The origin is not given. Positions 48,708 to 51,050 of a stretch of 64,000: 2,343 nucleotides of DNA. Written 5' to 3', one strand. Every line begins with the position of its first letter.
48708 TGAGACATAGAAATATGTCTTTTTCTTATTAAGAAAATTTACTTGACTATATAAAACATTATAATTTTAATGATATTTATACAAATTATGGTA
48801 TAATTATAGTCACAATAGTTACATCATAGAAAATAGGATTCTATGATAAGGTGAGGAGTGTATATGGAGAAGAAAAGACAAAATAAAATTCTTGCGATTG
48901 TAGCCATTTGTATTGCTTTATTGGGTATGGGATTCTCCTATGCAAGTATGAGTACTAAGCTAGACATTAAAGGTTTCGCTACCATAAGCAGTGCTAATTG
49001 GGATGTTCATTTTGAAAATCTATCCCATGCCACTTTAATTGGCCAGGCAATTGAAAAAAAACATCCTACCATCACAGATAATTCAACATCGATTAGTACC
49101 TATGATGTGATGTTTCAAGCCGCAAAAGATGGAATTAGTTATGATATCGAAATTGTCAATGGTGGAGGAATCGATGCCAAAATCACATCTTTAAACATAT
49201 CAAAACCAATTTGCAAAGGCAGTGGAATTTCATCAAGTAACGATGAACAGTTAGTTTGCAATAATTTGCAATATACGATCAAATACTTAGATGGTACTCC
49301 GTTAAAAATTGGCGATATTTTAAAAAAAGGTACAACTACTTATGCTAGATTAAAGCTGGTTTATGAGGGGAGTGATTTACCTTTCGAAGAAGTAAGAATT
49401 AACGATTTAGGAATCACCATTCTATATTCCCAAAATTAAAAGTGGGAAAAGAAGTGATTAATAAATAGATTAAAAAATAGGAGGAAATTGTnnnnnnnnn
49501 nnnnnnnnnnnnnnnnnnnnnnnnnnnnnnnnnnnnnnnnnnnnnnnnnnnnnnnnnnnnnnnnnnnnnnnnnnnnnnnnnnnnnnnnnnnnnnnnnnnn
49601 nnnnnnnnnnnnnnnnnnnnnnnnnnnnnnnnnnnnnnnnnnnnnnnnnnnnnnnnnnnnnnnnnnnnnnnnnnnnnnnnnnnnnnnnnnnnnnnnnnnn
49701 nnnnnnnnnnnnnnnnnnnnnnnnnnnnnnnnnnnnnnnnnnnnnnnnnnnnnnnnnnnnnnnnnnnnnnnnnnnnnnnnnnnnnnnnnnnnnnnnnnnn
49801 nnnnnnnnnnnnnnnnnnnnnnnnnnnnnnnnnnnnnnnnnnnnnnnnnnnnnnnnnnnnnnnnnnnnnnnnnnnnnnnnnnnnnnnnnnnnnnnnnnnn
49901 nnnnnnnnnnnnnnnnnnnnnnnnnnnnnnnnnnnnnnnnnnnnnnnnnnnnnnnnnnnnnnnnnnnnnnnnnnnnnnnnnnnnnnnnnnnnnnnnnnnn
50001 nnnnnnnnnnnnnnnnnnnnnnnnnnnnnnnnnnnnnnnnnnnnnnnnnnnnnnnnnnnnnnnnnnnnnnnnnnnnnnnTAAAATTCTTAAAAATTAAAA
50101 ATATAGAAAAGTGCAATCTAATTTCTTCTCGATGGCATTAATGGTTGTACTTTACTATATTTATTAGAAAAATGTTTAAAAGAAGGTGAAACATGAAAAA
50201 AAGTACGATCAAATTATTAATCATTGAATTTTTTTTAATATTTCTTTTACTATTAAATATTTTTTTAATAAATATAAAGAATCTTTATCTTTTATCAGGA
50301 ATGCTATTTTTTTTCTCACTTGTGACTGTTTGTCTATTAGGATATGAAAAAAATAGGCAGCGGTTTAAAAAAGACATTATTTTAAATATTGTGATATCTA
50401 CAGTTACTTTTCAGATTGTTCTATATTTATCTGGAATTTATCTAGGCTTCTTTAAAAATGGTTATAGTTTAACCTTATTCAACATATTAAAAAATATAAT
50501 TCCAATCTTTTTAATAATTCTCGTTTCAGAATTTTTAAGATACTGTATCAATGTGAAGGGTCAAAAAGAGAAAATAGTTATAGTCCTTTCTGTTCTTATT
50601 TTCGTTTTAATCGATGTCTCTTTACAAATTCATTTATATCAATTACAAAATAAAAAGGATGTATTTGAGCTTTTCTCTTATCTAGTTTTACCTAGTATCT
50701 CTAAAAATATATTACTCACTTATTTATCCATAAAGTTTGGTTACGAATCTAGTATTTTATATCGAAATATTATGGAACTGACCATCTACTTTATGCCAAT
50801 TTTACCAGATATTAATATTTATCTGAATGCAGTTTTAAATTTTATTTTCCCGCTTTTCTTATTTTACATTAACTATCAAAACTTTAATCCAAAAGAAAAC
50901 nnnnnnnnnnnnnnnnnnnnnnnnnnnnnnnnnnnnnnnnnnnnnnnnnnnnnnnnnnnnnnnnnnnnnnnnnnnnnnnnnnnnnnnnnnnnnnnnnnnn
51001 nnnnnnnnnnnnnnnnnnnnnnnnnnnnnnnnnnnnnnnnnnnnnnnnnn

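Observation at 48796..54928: Self-contained SipW-type secretion/fibre-like locus: two paralogous small secreted proteins, an N-terminally extended SipW peptidase, a membrane protein, a Gly-rich giant, and a dedicated sigma factor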

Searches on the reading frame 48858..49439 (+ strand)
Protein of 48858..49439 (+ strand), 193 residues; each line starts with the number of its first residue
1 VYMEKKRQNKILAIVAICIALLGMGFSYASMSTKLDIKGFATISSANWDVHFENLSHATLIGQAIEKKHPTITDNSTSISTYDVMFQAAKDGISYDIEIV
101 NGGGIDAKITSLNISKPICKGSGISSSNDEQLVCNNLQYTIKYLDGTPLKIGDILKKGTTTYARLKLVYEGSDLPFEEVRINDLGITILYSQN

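Call 3: search_protein_families(library=pfam, proteins=[window:48858-49439:+], max_evalue=0.1)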
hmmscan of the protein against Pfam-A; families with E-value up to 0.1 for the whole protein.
window:48858-49439:+ (193 aa): 1 family
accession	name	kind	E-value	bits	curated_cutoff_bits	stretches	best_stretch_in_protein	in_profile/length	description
PF13786.12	DUF4179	-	0.0023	18.8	30.1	1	5-98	3-93/94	Domain of unknown function (DUF4179)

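Call 4: search_protein_families(library=ncbifam, proteins=[window:48858-49439:+], max_evalue=0.1)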
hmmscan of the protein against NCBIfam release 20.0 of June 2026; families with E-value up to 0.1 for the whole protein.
window:48858-49439:+ (193 aa): 0 families

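Call 8: search_protein_families(library=padloc, proteins=[window:48864-49439:+], max_evalue=0.01)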
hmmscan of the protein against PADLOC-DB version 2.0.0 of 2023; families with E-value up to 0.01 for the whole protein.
window:48864-49439:+ (191 aa): 0 families

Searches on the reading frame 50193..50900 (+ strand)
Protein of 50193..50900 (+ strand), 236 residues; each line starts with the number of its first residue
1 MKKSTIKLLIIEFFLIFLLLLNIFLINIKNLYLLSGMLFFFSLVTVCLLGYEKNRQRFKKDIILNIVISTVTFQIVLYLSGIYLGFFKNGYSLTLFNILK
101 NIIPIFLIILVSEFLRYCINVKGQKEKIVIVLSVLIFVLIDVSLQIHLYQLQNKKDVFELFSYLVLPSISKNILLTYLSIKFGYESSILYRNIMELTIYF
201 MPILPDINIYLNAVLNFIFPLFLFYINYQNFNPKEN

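Call 62: search_solved_structures(query=A4, max_evalue=10, show_alignments=3)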
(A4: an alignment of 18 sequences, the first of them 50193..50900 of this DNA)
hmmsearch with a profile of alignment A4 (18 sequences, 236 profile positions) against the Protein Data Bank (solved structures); distinct sequences matched with E-value up to 10: 4.
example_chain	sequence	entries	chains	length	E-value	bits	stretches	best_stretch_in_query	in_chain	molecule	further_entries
6hum_B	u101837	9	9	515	1.1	12.1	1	13-86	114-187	NAD(P)H-quinone oxidoreductase subunit 2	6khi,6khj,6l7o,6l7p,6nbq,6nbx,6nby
8cnk_A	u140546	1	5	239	4.4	10.1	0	37-95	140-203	Green-light absorbing proteorhodopsin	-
8cqc_A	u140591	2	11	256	5.7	9.8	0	38-95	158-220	Green-light absorbing proteorhodopsin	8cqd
2l6x_A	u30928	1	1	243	7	9.5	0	38-95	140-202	Green-light absorbing proteorhodopsin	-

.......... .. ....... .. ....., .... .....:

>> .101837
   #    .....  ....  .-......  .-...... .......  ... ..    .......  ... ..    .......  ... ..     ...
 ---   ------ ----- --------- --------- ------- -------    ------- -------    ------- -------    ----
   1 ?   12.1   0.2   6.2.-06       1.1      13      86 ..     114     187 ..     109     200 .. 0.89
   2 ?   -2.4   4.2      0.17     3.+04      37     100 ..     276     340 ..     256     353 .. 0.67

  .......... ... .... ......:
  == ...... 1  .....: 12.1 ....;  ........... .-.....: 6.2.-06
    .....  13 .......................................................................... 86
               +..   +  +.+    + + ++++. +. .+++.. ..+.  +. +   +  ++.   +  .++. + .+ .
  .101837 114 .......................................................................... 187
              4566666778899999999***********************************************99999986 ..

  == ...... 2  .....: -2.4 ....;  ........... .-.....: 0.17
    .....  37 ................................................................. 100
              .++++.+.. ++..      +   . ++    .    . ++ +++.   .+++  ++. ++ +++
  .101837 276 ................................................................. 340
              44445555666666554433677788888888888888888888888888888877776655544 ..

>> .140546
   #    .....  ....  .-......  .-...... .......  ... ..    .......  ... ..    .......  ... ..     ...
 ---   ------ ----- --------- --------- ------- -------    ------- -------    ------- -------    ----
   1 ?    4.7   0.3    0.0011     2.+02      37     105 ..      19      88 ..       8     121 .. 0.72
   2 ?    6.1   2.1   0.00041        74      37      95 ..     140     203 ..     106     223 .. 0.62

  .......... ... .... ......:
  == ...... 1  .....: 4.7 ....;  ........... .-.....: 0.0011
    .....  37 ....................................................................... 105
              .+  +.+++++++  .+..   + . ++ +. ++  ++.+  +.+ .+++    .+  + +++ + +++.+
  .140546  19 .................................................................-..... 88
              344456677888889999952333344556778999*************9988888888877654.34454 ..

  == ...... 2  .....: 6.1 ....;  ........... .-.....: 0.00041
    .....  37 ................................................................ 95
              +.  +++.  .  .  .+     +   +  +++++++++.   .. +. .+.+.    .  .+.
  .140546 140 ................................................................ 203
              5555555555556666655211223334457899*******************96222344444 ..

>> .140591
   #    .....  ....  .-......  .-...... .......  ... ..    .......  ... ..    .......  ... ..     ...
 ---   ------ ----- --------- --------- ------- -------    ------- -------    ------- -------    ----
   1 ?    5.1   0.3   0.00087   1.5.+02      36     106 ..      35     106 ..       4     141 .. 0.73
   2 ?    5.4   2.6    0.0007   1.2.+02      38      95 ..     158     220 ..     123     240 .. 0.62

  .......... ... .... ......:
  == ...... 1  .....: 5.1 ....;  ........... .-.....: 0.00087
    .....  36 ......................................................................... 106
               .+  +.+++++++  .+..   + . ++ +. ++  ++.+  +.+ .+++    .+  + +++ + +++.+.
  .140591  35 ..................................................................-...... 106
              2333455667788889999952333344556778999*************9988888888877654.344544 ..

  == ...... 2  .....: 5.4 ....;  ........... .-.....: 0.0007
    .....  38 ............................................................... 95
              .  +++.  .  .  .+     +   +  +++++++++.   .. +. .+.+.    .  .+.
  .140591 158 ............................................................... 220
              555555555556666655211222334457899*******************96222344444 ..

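Call 84: search_protein_representatives(alignment_id=A4)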
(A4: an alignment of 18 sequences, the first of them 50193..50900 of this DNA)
Query: 18 sequences, 236 profile positions. Proteins with E-value up to 0.001 (for the whole library): 1415; up to 1e-10: 924; up to 1e-30: 290. The best 150 are listed.
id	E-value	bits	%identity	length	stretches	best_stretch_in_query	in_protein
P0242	1.2e-78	280.4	-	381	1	1-235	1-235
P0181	2.7e-77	276.0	-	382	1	1-234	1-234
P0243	9.4e-68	244.7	-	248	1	1-232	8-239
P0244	4.7e-67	242.5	-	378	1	1-233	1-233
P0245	9.5e-66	238.2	-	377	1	1-235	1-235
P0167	9.0e-65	235.0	-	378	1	2-233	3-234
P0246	2.8e-64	233.4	-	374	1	1-235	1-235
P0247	3.8e-63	229.7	-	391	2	2-232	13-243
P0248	4.9e-63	229.3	-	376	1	1-234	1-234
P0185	3.7e-62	226.4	-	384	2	1-234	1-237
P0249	4.1e-62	226.3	-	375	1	1-235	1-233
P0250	1.9e-61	224.1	-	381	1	5-232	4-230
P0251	2.3e-61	223.8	-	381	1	1-233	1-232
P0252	2.7e-61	223.6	-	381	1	1-233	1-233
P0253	7.6e-61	222.1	-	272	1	1-234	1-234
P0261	2.2e-59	217.3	-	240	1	1-235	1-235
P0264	1.1e-58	215.0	-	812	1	1-235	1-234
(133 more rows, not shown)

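Call 85: search_protein_families(library=pfam, proteins=[P0264, P0243, P0261], max_evalue=0.001)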
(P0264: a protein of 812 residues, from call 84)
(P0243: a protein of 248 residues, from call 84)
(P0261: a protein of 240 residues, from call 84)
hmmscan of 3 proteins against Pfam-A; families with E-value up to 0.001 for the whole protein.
P0264 (812 aa): 2 families
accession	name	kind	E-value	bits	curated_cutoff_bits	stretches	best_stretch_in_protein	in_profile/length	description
PF00149.33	Metallophos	-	3.6e-08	34.5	21.5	1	360-576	3-190/191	Calcineurin-like phosphoesterase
PF02872.23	5_nucleotid_C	-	3.4e-06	27.7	23.6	1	705-740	48-83/158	5'-nucleotidase, C-terminal domain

P0243 (248 aa): 0 families

P0261 (240 aa): 0 families
